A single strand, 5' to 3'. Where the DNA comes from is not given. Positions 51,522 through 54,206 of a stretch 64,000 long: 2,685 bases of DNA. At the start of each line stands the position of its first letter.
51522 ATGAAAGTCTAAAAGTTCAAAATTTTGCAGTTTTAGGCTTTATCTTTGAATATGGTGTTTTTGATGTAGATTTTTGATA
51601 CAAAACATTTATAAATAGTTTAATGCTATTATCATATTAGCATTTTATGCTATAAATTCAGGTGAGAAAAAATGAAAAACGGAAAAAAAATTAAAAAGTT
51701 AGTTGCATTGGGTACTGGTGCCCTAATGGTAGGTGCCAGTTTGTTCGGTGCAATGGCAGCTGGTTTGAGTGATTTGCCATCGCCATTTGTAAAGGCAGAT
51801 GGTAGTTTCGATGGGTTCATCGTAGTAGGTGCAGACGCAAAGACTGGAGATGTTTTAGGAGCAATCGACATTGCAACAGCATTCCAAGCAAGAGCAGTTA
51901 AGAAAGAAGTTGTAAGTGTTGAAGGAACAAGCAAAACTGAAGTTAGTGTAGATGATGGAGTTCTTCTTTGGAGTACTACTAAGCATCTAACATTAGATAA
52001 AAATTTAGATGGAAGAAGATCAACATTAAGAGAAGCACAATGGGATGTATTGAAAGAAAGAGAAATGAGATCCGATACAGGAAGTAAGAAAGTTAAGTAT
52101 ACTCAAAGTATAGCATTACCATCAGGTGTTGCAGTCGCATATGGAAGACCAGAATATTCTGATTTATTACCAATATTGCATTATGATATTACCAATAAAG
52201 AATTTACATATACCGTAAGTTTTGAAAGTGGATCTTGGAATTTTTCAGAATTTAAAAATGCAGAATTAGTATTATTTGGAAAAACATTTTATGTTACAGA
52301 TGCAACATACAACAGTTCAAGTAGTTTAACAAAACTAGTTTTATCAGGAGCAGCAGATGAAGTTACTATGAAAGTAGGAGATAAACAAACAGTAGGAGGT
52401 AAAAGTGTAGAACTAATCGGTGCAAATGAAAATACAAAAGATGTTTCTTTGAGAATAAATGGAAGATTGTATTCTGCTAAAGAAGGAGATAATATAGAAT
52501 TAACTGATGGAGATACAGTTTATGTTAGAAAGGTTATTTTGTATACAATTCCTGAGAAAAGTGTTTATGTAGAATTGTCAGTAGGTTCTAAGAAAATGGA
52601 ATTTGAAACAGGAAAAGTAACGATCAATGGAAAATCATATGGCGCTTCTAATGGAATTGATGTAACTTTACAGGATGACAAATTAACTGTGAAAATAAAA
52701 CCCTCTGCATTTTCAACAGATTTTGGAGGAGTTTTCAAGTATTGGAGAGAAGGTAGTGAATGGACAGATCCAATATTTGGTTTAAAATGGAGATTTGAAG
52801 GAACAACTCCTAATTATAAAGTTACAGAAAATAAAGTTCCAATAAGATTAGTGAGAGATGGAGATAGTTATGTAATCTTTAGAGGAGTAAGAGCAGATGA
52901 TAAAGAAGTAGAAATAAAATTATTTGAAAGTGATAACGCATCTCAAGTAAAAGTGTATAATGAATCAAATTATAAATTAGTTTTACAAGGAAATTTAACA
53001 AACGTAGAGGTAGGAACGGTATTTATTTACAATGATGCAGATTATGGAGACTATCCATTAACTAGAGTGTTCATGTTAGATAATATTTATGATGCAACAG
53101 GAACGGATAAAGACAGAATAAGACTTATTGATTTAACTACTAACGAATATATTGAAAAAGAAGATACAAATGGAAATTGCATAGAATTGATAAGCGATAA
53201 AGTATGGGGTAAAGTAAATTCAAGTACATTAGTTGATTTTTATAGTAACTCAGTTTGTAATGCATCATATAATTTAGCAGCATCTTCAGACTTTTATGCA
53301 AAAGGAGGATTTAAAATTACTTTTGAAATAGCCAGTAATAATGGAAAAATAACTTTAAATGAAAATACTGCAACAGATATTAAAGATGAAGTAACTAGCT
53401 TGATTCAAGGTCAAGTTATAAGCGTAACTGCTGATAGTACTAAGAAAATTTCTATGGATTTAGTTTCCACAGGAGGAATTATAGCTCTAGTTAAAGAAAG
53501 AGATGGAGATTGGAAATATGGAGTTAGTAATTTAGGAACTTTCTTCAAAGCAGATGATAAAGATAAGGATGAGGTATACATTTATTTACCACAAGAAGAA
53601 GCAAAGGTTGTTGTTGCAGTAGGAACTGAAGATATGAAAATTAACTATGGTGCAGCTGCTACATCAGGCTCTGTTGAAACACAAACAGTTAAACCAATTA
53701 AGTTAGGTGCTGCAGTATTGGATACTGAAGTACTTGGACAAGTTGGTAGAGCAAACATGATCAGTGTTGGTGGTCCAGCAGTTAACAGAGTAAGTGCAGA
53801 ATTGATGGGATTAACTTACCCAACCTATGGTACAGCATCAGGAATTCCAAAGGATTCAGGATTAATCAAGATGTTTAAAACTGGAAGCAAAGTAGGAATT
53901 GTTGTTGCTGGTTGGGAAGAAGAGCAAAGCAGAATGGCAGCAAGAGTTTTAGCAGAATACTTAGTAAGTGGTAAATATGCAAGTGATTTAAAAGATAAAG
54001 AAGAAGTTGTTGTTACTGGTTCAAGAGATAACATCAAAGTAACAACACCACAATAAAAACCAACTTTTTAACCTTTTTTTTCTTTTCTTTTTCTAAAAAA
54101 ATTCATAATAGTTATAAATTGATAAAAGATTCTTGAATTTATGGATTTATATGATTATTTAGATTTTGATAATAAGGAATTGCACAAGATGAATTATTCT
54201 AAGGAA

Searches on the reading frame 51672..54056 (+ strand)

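Call 45: search_protein_families(library=pfam, proteins=[window:51672-54056:+], max_evalue=0.001)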
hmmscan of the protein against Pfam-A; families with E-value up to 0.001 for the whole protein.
window:51672-54056:+ (794 aa): 1 family
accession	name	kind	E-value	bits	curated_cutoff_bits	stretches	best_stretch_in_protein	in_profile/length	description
PF05124.17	S_layer_C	-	4.6e-15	56.2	23.9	1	33-764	3-177/177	S-layer like family, outer domain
